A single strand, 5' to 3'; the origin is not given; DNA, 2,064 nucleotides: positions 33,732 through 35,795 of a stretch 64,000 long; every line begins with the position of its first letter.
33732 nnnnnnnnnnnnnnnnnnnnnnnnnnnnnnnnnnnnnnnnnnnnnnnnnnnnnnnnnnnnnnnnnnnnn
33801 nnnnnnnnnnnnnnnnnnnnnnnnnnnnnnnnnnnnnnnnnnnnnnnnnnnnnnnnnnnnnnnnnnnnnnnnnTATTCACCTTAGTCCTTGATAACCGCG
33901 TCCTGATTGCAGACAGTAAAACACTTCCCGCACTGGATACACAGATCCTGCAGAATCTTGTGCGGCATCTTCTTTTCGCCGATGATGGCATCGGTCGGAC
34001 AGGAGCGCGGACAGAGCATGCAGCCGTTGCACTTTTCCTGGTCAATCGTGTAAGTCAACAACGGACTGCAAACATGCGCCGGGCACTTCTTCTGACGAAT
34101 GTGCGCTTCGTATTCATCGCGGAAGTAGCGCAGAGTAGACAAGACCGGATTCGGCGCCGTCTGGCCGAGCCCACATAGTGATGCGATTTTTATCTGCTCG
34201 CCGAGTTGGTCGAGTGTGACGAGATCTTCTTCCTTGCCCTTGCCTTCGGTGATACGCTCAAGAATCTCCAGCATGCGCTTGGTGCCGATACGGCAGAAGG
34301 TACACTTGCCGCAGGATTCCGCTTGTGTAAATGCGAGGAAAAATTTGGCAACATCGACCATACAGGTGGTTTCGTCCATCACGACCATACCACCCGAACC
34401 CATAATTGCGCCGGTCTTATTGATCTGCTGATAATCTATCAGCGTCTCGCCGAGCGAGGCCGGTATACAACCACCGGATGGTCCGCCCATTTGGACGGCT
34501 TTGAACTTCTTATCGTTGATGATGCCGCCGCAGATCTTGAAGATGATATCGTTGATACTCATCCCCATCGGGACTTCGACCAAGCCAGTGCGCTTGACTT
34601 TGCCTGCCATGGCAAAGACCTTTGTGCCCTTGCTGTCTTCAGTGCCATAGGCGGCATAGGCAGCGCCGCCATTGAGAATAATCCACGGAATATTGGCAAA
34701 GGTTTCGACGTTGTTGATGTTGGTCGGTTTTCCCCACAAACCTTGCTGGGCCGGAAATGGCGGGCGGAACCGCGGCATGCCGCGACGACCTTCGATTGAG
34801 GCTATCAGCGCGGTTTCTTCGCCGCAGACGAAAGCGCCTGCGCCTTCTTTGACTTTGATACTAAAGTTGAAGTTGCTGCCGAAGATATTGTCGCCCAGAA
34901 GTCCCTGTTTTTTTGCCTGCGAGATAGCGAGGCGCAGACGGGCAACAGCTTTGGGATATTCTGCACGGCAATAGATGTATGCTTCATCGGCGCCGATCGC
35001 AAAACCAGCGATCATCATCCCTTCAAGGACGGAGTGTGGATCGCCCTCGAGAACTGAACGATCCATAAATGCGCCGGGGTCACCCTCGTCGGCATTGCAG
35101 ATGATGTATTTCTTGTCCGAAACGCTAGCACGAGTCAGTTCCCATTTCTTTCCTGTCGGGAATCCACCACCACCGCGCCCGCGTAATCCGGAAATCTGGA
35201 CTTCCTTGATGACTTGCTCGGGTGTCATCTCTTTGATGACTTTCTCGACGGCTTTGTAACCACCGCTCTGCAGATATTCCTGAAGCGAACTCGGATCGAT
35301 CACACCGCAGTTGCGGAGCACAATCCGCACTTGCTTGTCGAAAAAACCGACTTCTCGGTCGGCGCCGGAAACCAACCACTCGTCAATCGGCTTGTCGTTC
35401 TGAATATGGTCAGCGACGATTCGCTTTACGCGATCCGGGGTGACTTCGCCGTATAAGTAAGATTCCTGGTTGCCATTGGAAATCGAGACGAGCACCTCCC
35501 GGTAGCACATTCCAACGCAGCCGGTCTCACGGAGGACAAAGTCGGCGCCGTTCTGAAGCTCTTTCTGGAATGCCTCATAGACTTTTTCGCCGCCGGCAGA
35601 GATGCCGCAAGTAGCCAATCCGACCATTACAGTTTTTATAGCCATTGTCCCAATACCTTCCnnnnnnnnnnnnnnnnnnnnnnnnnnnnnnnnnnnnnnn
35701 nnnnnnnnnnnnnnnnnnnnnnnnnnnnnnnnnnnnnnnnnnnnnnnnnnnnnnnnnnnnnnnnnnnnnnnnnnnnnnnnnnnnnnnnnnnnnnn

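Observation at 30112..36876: NuoE/NuoF-like module operonic with a single 1253-aa [2Fe-2S]-GltD-ferredoxin-molybdopterin-like fusion lacking the Mo-ligand Cys/Sec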

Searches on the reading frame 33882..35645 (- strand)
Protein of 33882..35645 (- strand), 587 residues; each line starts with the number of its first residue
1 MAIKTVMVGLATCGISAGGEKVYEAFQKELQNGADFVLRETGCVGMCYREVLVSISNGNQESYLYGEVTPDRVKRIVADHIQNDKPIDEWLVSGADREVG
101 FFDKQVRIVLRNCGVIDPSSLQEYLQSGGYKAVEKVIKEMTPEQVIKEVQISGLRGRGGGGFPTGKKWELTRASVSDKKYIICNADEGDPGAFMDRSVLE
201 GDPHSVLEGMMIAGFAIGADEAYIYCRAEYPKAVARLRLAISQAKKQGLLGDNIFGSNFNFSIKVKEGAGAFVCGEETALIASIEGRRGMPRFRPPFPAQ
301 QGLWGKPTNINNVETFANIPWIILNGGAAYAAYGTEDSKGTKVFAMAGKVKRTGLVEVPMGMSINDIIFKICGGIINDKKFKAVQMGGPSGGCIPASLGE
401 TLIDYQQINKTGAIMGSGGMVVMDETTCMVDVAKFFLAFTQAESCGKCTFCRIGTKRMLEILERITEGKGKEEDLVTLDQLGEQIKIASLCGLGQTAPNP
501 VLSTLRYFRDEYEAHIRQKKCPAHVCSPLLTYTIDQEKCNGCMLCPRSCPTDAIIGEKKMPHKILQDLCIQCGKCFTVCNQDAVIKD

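Call 3: search_protein_families(library=pfam, proteins=[window:33882-35645:-], max_evalue=0.01)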
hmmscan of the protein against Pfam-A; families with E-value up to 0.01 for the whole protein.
window:33882-35645:- (587 aa): 13 families
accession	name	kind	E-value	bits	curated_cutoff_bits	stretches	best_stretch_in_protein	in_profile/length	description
PF01512.22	Complex1_51K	-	1.1e-47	162.2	31.2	1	149-320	1-149/150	Nuo51 FMN-binding domain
PF10589.14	NADH_4Fe-4S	-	2.8e-35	120.5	23.5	1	431-515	1-85/85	NADH-ubiquinone oxidoreductase-F iron-sulfur binding region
PF00037.32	Fer4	-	8.6e-08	32.1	21.1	2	532-554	1-23/24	4Fe-4S binding domain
PF14697.11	Fer4_21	-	1.1e-07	32.3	35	1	533-582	2-55/59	4Fe-4S dicluster domain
PF13187.11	Fer4_9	-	2.8e-06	27.7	27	1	538-583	1-51/52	4Fe-4S dicluster domain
PF12837.12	Fer4_6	-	4.8e-06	26.7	25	2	533-554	3-24/24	4Fe-4S binding domain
PF10531.15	SLBB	-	1.4e-05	25.2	27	1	344-392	2-53/55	SLBB domain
PF07845.16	DUF1636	-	1.5e-05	25.8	31.6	1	17-77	20-84/117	Protein of unknown function (DUF1636)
PF13237.11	Fer4_10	-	2.3e-05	24.6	25.5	1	533-579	3-52/53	4Fe-4S dicluster domain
PF12797.12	Fer4_2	-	0.00018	21.7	24.5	0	534-551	5-22/22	4Fe-4S binding domain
PF12838.12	Fer4_7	-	0.00019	22.3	27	1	538-583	1-52/52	4Fe-4S dicluster domain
PF25160.1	LdpA_Fe-S-bd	-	0.00023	21.3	27.6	1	545-583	9-42/49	LdpA Fe-S cluster-binding domain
PF22461.2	SLBB_2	-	0.00093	19.7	27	1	343-389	2-49/79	SLBB domain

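Call 4: search_protein_families(library=ncbifam, proteins=[window:33882-35645:-], max_evalue=0.001)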
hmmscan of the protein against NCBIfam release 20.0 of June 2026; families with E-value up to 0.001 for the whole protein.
window:33882-35645:- (587 aa): 35 families (the best 25 are shown)
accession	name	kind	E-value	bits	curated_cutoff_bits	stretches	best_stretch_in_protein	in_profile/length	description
TIGR01959.1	nuoF_fam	equivalog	2.2e-148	494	558.65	1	117-516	10-410/410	NADH-quinone oxidoreductase subunit NuoF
NF010120.0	PRK13596.1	equivalog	3.7e-115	384.9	389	1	111-521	10-422/433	NADH-quinone oxidoreductase subunit NuoF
NF008436.0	PRK11278.1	equivalog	2.1e-111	373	749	1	117-525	23-435/448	NADH-quinone oxidoreductase subunit NuoF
TIGR04481.1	PR_assoc_PrdC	equivalog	5.9e-12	45.1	490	1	142-392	73-286/425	proline reductase-associated electron transfer protein PrdC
TIGR01945.1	rnfC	subfamily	5.1e-11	41.8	245.95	1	132-244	111-221/435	RnfABCDGE type electron transport complex subunit C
TIGR01944.1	rnfB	subfamily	8.3e-11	41.8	68.7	1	532-584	108-160/190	RnfABCDGE type electron transport complex subunit B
NF003454.1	PRK05035.1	equivalog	5.2e-10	38.4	345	1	136-246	117-224/556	electron transport complex subunit RsxC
NF005415.0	PRK06991.1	equivalog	5.8e-09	36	281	1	528-583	76-131/284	electron transport complex subunit RsxB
NF003475.0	PRK05113.1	equivalog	1.6e-08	34.6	203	1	533-583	109-159/190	electron transport complex subunit RsxB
NF058577.1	FdxA_fam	equivalog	6.4e-08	32.7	65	1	531-583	2-52/52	4Fe-4S ferredoxin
TIGR02700.1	flavo_MJ0208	hypoth_equivalog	2.1e-07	30.5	251.35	1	529-585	140-195/234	dihydromethanopterin reductase (acceptor)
TIGR03294.1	FrhG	equivalog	7.8e-07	29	245.5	1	528-581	165-217/228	coenzyme F420 hydrogenase subunit gamma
NF007013.0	PRK09477.1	equivalog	9.1e-07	28.2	234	1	533-584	220-274/286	quinol dehydrogenase ferredoxin subunit NapH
NF006446.0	PRK08764.1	equivalog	2.6e-06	27.4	220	1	529-584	79-133/139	Rnf electron transport complex subunit RnfB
NF040770.1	hetero_SS_HdrA2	exception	3.3e-06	25.5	1100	1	530-585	570-624/777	CoB-CoM heterodisulfide reductase HdrA2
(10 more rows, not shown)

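Call 6: search_solved_structures(query=window:33882-35645:-, max_evalue=1e-10)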
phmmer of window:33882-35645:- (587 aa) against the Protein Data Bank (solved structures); distinct sequences matched with E-value up to 1e-10: 64 (the best 60 are shown).
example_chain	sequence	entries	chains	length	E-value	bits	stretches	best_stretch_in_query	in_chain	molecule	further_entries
8oh5_B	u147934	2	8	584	2.9e-266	887.9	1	6-584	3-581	NAD-reducing hydrogenase subunit HoxF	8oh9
9bov_B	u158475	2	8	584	2.1e-258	861.9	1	6-584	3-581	NADH dehydrogenase (Quinone)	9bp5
9n5u_B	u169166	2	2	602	3.1e-244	815.1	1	3-584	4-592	NfnB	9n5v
7t2r_B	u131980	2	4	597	5e-228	761.6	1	12-584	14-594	NiFe hydrogenase subunit B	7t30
7q4v_B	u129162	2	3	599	7.8e-215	718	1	17-583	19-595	Iron hydrogenase HydB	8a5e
8a6t_B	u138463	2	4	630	1.4e-207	694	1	30-586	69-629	Electron bifurcating hydrogenase subunit HydB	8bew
7q4w_B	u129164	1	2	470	8e-201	671.8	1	121-583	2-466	Iron hydrogenase HydB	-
7p5h_B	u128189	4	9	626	2.6e-188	630.5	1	17-581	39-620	Fe-hydrogenase, subunit beta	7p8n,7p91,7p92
9mqx_B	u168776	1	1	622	2.6e-179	600.7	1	7-584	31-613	NADH:ubiquinone oxidoreductase, NADH-binding (51 kD) subunit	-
6vw7_B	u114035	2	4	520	4.1e-121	408.6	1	3-512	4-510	NAD-dependent formate dehydrogenase beta subunit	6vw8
6tg9_B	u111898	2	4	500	4.1e-118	398.7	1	16-512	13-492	Formate dehydrogenase subunit beta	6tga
9wxb_C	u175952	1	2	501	1.3e-117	397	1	16-512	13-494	Formate dehydrogenase beta subunit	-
2fug_1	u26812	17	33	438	3.3e-115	389.1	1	115-520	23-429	NADH-quinone oxidoreductase chain 1 | NADH-QUINONE OXIDOREDUCTASE SUBUNIT 1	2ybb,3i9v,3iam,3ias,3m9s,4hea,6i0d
6hl2_B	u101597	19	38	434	4e-115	388.8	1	118-519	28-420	NADH-quinone oxidoreductase subunit F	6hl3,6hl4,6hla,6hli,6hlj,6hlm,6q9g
7q5y_C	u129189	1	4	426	4.1e-115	388.8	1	118-517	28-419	NADH-quinone oxidoreductase subunit F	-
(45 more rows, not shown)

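Call 49: search_solved_structures(query=window:33885-35645:-, max_evalue=1e-240, show_alignments=3)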
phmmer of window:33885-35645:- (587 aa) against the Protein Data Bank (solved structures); distinct sequences matched with E-value up to 1e-240: 3.
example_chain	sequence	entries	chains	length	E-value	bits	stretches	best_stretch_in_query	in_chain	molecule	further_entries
8oh5_B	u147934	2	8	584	2.9e-266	887.9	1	6-584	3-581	NAD-reducing hydrogenase subunit HoxF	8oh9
9bov_B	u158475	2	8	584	2.1e-258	861.9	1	6-584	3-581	NADH dehydrogenase (Quinone)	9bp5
9n5u_B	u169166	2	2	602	3.1e-244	815.1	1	3-584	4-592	NfnB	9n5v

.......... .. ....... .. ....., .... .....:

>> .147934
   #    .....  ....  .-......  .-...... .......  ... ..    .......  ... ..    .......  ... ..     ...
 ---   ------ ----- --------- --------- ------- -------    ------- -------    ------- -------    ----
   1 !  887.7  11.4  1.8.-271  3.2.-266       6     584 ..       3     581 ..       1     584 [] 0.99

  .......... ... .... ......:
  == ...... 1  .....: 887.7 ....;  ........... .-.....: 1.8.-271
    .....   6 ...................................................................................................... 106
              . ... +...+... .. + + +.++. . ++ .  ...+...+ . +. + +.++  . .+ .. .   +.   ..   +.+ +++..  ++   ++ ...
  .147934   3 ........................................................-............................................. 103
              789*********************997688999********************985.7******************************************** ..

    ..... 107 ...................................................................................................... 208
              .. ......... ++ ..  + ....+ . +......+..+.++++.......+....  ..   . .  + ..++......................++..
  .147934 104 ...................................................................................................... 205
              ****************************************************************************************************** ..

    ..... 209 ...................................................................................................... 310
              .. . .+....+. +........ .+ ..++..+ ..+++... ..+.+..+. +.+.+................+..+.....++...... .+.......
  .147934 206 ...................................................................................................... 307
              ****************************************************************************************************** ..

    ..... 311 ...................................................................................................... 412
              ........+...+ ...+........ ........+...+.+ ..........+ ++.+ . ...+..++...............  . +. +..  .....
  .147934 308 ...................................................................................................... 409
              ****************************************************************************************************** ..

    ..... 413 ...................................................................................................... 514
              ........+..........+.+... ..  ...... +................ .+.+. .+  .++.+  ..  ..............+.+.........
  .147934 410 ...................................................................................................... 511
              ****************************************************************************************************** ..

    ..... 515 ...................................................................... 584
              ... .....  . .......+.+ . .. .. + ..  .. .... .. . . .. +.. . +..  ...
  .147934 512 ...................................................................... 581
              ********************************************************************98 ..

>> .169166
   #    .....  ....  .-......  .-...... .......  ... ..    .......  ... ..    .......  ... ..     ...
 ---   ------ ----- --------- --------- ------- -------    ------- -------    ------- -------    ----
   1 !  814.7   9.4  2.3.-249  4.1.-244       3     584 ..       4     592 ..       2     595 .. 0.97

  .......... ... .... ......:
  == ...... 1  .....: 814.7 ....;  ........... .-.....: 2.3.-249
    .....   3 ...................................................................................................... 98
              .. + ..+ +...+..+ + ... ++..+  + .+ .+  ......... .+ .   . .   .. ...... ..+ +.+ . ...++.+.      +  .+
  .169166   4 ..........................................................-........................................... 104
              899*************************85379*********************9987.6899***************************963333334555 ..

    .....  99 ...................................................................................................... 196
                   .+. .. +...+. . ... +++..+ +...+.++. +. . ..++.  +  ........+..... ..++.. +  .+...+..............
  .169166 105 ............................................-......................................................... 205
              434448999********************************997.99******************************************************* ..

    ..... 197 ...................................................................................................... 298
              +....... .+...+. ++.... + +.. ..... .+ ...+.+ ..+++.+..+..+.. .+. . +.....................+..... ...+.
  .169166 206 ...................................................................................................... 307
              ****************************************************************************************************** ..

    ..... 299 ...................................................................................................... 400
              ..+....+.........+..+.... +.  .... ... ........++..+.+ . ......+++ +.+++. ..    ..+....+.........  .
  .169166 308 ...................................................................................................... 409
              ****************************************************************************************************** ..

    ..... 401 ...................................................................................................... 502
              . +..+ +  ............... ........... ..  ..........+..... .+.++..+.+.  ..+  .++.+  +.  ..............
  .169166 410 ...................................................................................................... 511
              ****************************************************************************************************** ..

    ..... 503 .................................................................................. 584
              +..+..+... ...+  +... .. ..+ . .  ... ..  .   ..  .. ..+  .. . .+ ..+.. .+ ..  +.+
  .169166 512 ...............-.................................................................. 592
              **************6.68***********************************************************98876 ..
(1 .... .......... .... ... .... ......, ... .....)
